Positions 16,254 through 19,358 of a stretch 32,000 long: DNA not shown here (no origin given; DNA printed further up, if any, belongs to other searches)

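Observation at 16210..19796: AT-rich 3.5 kb island with a two-gene helicase-nuclease + HEPN-like module: candidate undescribed archaeal defence system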

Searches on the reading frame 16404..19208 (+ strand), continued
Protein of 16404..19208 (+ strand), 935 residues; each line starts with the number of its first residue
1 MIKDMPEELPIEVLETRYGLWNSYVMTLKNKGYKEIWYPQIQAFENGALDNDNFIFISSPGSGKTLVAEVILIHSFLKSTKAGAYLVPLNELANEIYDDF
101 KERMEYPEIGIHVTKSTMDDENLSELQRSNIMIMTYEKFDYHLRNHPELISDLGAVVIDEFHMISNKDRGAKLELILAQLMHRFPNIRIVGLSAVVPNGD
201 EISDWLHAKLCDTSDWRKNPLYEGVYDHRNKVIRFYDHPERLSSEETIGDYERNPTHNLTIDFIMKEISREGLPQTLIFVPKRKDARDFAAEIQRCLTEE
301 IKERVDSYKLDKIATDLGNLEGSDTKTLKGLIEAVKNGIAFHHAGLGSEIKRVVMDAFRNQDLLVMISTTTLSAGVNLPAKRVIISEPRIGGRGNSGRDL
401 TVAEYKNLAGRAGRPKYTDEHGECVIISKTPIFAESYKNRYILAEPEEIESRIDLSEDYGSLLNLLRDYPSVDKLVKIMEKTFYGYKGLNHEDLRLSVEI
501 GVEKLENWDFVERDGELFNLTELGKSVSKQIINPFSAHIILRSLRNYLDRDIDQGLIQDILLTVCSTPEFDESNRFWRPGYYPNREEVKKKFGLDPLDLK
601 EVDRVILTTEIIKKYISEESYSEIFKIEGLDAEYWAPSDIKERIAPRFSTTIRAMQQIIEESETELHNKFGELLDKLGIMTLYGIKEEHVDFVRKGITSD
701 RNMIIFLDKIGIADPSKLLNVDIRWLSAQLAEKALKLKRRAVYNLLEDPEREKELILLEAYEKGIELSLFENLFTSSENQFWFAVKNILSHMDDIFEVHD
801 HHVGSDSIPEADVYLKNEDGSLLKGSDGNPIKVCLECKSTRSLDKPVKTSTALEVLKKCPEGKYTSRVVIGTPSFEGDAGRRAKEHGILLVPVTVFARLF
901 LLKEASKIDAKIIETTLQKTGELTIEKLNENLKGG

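Call 14: find_encoding_contigs(protein=P0011, flank=8000, max_places=2)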
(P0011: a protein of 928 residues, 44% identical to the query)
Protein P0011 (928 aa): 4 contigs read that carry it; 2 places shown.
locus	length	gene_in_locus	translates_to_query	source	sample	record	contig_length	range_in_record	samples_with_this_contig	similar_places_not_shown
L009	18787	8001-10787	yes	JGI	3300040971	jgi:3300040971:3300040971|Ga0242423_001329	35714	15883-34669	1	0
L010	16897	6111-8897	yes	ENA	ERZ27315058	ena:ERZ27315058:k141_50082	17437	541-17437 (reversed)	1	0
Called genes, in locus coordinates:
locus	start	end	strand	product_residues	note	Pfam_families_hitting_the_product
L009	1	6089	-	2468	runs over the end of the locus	PF03534:SpvB, PF13517:FG-GAP_3 (faint), PF12256:TcdB_toxin_midN, PF05593:RHS_repeat (weak), PF07581:Glug (faint), PF05593:RHS_repeat, PF25023:TEN_YD-shell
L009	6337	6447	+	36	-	-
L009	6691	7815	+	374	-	PF00872:Transposase_mut, PF10551:MULE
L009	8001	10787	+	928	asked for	PF04851:ResIII, PF00270:DEAD, PF00271:Helicase_C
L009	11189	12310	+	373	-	-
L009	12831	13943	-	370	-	PF17761:DUF1016_N, PF06250:YhcG_C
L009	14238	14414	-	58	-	-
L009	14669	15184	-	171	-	-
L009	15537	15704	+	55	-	-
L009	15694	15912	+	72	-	-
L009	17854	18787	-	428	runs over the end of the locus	PF00589:Phage_integrase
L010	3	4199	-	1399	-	?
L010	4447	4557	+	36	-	-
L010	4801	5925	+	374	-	PF00872:Transposase_mut, PF10551:MULE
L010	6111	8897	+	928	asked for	PF04851:ResIII, PF00270:DEAD, PF00271:Helicase_C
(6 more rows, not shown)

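Call 15: find_encoding_contigs(protein=P0014, flank=8000, max_places=2)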
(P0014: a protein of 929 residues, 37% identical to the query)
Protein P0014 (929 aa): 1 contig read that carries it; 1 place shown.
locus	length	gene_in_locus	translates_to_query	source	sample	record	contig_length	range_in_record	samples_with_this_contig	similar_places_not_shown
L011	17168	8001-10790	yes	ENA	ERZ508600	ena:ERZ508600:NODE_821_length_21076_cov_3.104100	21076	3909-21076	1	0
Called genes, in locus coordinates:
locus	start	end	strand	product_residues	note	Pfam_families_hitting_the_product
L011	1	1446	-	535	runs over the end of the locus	-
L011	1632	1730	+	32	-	-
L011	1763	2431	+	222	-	-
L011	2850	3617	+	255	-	-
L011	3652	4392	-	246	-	-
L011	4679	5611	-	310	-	PF04326:SLFN_AlbA_2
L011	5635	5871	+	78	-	-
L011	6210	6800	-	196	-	-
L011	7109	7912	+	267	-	PF00571:CBS (weak)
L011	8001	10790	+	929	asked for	PF00270:DEAD, PF04851:ResIII, PF00271:Helicase_C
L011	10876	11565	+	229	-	-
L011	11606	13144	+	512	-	-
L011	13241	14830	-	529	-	-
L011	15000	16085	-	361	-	-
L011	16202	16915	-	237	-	-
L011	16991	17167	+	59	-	?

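Call 18: find_encoding_contigs(protein=P0033, flank=10000, max_places=1)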
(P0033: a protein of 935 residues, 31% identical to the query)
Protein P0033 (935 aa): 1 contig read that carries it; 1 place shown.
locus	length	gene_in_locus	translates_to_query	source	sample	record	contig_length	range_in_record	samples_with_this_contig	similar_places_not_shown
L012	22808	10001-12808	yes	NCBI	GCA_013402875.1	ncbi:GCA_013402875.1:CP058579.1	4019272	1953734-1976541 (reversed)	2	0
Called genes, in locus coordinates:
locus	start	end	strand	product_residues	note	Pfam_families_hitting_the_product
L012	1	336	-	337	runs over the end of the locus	PF00589:Phage_integrase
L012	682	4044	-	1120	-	PF00270:DEAD (faint), PF13091:PLDc_2, PF04851:ResIII (faint), PF00176:SNF2-rel_dom (weak), PF00271:Helicase_C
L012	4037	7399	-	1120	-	PF25120:DUF7814 (weak), PF02384:N6_Mtase (faint), PF20473:MmeI_Mtase (faint), PF07669:Eco57I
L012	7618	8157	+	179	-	PF00352:TBP, PF11858:DUF3378 (faint), PF00352:TBP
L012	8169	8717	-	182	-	PF00352:TBP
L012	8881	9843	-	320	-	PF14088:DUF4268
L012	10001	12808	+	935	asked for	PF04851:ResIII, PF00270:DEAD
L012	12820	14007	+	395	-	-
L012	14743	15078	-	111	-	PF26460:DUF8139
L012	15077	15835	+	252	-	PF04250:DUF429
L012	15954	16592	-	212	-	-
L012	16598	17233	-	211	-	PF14281:PDDEXK_4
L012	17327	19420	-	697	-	PF00270:DEAD, PF04851:ResIII, PF00271:Helicase_C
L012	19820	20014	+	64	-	-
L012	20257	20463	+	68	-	-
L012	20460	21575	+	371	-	PF02899:Phage_int_SAM_1 (weak), PF00589:Phage_integrase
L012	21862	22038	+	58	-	-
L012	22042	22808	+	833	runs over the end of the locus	PF02463:SMC_N, PF13175:AAA_15, PF13304:AAA_21 (weak), PF13476:AAA_23, PF13555:AAA_29 (weak)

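Call 19: find_encoding_contigs(protein=P0029, flank=10000, max_places=1)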
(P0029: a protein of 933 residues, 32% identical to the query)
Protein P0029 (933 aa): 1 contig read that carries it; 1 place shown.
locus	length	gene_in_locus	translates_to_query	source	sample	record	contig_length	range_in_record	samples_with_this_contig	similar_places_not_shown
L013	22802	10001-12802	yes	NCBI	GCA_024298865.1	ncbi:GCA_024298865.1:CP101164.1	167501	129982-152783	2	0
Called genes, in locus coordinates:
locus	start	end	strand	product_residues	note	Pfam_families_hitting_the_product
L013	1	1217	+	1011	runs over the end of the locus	PF13519:VWA_2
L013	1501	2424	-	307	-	PF04326:SLFN_AlbA_2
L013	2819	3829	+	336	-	-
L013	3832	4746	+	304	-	PF02384:N6_Mtase (weak)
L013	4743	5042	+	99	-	PF24623:Phage_zn_bind_8 (weak)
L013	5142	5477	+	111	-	-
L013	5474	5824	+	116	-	-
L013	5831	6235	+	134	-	-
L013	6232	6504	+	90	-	-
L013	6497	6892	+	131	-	-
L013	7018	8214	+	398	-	PF23859:DpdA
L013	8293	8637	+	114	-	-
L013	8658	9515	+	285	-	-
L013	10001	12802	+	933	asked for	PF00270:DEAD, PF04851:ResIII, PF00271:Helicase_C (weak)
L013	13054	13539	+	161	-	-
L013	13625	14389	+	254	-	-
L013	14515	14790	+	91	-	-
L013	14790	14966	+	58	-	-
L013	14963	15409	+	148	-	-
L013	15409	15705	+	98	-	-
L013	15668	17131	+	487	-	PF25680:Mom (weak)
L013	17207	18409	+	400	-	PF20314:DUF6610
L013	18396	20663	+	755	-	-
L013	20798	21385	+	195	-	PF25958:DUF7995 (weak)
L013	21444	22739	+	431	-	-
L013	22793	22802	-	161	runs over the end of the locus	-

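Call 51: find_related_loci(query=A2, collection=genome_contigs, flank=10000)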
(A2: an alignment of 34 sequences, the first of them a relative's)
Query A2 (935 aa) in genome_contigs; peptide patterns used: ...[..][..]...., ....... (x = any residue, [..] = any of these).
190 stretches matched a pattern; 143 encode a relative of the query (tblastn E <= 1e-3); the best 80 are kept; 80 distinct loci.
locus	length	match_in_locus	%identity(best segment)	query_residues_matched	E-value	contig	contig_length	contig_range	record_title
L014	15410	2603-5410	96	1-935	0e+0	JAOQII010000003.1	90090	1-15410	MAG: Candidatus Syntrophoarchaeum sp. isolate 12019_3 NODE_3, whole genome shotgun sequence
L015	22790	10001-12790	32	5-932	1e-146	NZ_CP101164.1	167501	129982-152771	Halorarius halobius strain ZY10 plasmid unnamed3, complete sequence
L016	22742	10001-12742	32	19-930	2e-146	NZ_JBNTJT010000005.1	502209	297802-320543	Halorussus sp. AFM4 AFM4_scaffold5, whole genome shotgun sequence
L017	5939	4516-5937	50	3-472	2e-144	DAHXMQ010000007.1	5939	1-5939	MAG TPA_asm: Candidatus Methanoperedenaceae archaeon isolate clean1623 k141_1931934, whole genome shotgun sequence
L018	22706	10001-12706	31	31-930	7e-141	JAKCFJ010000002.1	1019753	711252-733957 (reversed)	Halobacteriales archaeon YIM A00010 Contig00002, whole genome shotgun sequence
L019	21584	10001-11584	35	27-580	5e-75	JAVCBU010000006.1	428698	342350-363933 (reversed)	MAG: Thermoproteota archaeon isolate Kor1 Kor1_2, whole genome shotgun sequence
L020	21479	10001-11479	33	28-544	1e-69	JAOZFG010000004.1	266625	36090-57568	MAG: Thermoproteota archaeon isolate Aegir_M25_B107 k127_1148741, whole genome shotgun sequence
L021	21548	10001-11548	32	28-562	1e-63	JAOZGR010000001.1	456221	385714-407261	MAG: Thermoproteota archaeon isolate INS_M9_B20 NODE_5_length_456221_cov_43.757702, whole genome shotgun sequence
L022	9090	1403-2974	31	23-570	6e-63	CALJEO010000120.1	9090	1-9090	MAG: uncultured archaeon isolate S1_Bin_METABAT__350_sub_1 genome assembly, contig: c_000003086795, whole genome shotgun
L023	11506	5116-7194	28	19-743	2e-62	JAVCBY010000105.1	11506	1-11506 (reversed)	MAG: Thermoproteota archaeon isolate LHC4 LHC_38, whole genome shotgun sequence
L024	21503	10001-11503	31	28-555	1e-59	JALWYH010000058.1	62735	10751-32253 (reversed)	MAG: Crenarchaeota archaeon isolate T2_maxbin2_scaf2bin.524 T2_NODE_243_length_62735_cov_2.960772, whole genome shotgun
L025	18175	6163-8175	35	1-572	7e-59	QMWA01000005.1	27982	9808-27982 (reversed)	MAG: Thermoproteota archaeon isolate B14_G2 B14_Guay2_scaffold_00129, whole genome shotgun sequence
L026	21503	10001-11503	31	28-555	6e-58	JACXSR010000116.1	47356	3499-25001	MAG: Thermoproteota archaeon isolate Hulk_76 scaffold_312_c1, whole genome shotgun sequence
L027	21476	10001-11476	32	28-544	7e-58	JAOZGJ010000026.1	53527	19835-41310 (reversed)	MAG: Thermoproteota archaeon isolate INS_M22_B125 k127_297429, whole genome shotgun sequence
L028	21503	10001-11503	31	28-555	2e-57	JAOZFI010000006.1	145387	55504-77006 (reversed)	MAG: Thermoproteota archaeon isolate Aegir_M25_B233 k127_1990693, whole genome shotgun sequence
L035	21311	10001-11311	32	49-494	1e-49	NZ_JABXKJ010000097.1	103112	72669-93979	MAG: Nostoc sp. NMS7 NODE_311_length_103112_cov_26.6452, whole genome shotgun sequence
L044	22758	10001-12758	33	11-924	4e-71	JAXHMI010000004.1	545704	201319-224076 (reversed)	MAG: Natrialbaceae archaeon isolate Salar_de_Ascotan_soil_MAG_ASO48 contig_13768_polypolish, whole genome shotgun sequen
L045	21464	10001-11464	29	40-525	2e-43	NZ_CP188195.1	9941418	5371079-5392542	Bradyrhizobium genosp. P strain BDV5111 chromosome, complete genome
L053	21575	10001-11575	29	35-545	2e-41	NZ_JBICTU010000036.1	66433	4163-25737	Sphaerisporangium sp. NPDC049003 NPDC049003_81_B10.ctg-0036, whole genome shotgun sequence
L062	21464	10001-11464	30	40-524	2e-40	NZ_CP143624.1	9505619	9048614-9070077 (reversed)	Myxococcus sp. Y35 chromosome, complete genome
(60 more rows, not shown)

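Call 57: search_protein_families(library=pfam, proteins=[L014:1408-2400:-, L014:538-1155:-, L014:7914-9035:+, L014:9010-11220:+], max_evalue=0.001)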
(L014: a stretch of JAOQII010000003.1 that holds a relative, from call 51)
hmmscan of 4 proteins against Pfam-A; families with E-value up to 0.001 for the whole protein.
L014:1408-2400:- (330 aa): 2 families
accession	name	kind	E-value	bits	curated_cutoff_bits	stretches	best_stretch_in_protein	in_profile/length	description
PF05598.16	DUF772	-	2e-21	76.2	23.1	1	51-122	1-73/74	Transposase domain (DUF772)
PF01609.27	DDE_Tnp_1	-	8.4e-13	49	23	1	141-313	10-196/200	Transposase DDE domain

L014:538-1155:- (205 aa): 1 family
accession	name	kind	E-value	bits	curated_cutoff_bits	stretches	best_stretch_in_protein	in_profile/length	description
PF13358.12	DDE_3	-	3.1e-28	98.9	28.6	1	18-169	2-145/146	DDE superfamily endonuclease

L014:7914-9035:+ (374 aa): 1 family
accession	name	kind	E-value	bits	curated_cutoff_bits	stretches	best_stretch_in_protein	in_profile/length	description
PF01950.21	FBPase_3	-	5.9e-180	598.6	25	1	6-371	1-361/361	Fructose-1,6-bisphosphatase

L014:9010-11220:+ (737 aa): 39 families (the best 25 are shown)
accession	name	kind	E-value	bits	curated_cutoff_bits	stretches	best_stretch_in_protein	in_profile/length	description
PF00004.35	AAA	-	2e-96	319.9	21.2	2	230-359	1-130/131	ATPase family associated with various cellular activities (AAA)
PF02359.24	CDC48_N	-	2e-28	98.8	35.1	1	23-105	2-84/85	Cell division protein 48 (CDC48), N-terminal domain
PF17862.7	AAA_lid_3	-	3.2e-28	97.3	27.2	2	382-420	1-39/45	AAA+ lid domain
PF02933.23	CDC48_2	-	7.6e-16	58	22.4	1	128-179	9-60/64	Cell division protein 48 (CDC48), domain 2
PF13191.12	AAA_16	-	3.5e-14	54.1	32.6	2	225-332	22-136/167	AAA ATPase domain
PF07724.20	AAA_2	-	5.1e-14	53.1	27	1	230-323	6-101/166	AAA domain (Cdc48 subfamily)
PF05496.18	RuvB_N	-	2.2e-13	50.7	27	1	228-302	34-100/159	Holliday junction DNA helicase RuvB P-loop domain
PF06068.19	TIP49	-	2.8e-12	46.9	23.8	1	500-554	51-106/347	TIP49 P-loop domain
PF13401.12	AAA_22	-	2.5e-10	41.2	27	0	502-536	8-45/130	AAA domain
PF07728.20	AAA_5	-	3.7e-10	40.4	22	0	502-620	2-136/139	AAA domain (dynein-related subfamily)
PF13173.12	AAA_14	-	1.3e-09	38.6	27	1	230-299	5-75/129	AAA domain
PF13671.12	AAA_33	-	3.9e-09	37.4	27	1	230-338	2-80/143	AAA domain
PF20720.3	nSTAND3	-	1.8e-08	34.6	27.2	0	230-274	20-67/155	Novel STAND NTPase 3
PF00158.32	Sigma54_activat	-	3.1e-07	30.7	20.2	0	500-524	23-47/168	Sigma-54 interaction domain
PF24883.2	NPHP3_N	-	8.4e-07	29.8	24.8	0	230-254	25-49/164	Nephrocystin 3, N-terminal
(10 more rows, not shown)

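Call 63: search_protein_families(library=padloc, alignment_id=A6, max_evalue=0.00001)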
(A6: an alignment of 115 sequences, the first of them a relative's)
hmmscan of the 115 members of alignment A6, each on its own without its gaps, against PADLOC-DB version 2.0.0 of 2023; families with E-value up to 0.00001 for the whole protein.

A. member 1, L004:111-650:+ (180 aa): 15 families
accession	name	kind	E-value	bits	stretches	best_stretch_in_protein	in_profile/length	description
PDLC03019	MTase_I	-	3.5e-36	122.9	1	2-178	324-506/932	Type I methyltransferase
PDLC03035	MTase_I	-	2.2e-35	120.3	2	2-96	338-432/653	Type I methyltransferase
PDLC03240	MTase_II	-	1.7e-20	71.3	1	2-169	332-505/511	Type II methyltransferase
PDLC03031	MTase_I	-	1.4e-19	67.8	1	2-132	354-485/834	Type I methyltransferase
PDLC03033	MTase_I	-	2e-18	64.6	1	10-177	380-541/541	Type I methyltransferase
PDLC03029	MTase_I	-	3.5e-18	63.4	1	9-135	361-492/661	Type I methyltransferase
PDLC03022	MTase_I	-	1.1e-14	51.8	1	3-132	358-475/857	Type I methyltransferase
PDLC03027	MTase_I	-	1.6e-14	51.4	1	4-142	320-448/810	Type I methyltransferase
PDLC03038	MTase_I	-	1.5e-12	44.2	1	13-120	342-440/896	Type I methyltransferase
PDLC03028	MTase_I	-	1.9e-12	44.1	1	8-175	1078-1230/1236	Type I methyltransferase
PDLC03039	MTase_I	-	7.2e-11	38.9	1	15-131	342-449/708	Type I methyltransferase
PDLC03021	MTase_I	-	1.9e-08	31.6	1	4-166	328-488/491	Type I methyltransferase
PDLC03032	MTase_I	-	5.6e-07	26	1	2-131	320-439/1001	Type I methyltransferase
PDLC04134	mad2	-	2.3e-06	24.7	1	10-95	403-487/492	mads_2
PDLC03026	MTase_I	-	3.2e-06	24.5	1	7-174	311-477/487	Type I methyltransferase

B. families by the number of members that match (of 115 scanned): 350 families (the first 25 are shown)
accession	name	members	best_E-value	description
PDLC03021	MTase_I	5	7.6e-28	Type I methyltransferase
PDLC03019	MTase_I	4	3.5e-36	Type I methyltransferase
PDLC04134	mad2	4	3.4e-17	mads_2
PDLC03032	MTase_I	4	4.1e-11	Type I methyltransferase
PDLC03029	MTase_I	3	6.5e-131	Type I methyltransferase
PDLC04911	PDC-S11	3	2.9e-110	-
PDLC04912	PDC-S11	3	4.6e-95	-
PDLC03105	Specificity_I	3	5.3e-86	Type I specificity subunit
PDLC03072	Specificity_I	3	2.4e-82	Type I specificity subunit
PDLC04914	PDC-S11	3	1.5e-79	-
PDLC03068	Specificity_I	3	1.5e-67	Type I specificity subunit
PDLC03090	Specificity_I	3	3e-62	Type I specificity subunit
PDLC03099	Specificity_I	3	2.9e-55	Type I specificity subunit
PDLC03089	Specificity_I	3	1.9e-44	Type I specificity subunit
PDLC03086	Specificity_I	3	7.4e-39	Type I specificity subunit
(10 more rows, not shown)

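Call 64: search_protein_families(library=pfam, alignment_id=A6, max_evalue=0.00001)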
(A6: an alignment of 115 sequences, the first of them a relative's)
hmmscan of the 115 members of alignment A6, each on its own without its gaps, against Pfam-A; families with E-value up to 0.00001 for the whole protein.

A. member 1, L004:111-650:+ (180 aa): 1 family
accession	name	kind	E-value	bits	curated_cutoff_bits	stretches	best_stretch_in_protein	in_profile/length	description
PF02384.22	N6_Mtase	-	9.3e-35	120.9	20.4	1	2-138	183-310/311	N-6 DNA Methylase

B. families by the number of members that match (of 115 scanned): 56 families (the first 25 are shown)
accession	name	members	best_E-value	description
PF02384.22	N6_Mtase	6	1.8e-35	N-6 DNA Methylase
PF00271.37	Helicase_C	4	8.2e-18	Helicase conserved C-terminal domain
PF04851.21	ResIII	4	4.9e-14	Type III restriction enzyme, res subunit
PF00589.27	Phage_integrase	3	1e-12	Phage integrase family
PF00352.27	TBP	2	4.2e-47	Transcription factor TFIID (or TATA-binding protein, TBP)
PF14088.11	DUF4268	2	1.9e-29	Domain of unknown function (DUF4268)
PF07669.17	Eco57I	2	1.7e-27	Eco57I restriction-modification methylase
PF01420.25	Methylase_S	2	3e-27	Type I restriction modification DNA specificity domain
PF00270.35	DEAD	2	6.4e-24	DEAD/DEAH box helicase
PF04326.19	SLFN_AlbA_2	2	5.5e-17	Schlafen, AlbA_2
PF13091.12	PLDc_2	2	9.6e-14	PLD-like domain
PF00176.29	SNF2-rel_dom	2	3.9e-11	SNF2-related domain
PF20473.4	MmeI_Mtase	2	8.6e-09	MmeI, DNA-methyltransferase domain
PF00872.24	Transposase_mut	1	4.8e-108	Transposase, Mutator family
PF05988.18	DUF899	1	2.2e-88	Bacterial protein of unknown function (DUF899)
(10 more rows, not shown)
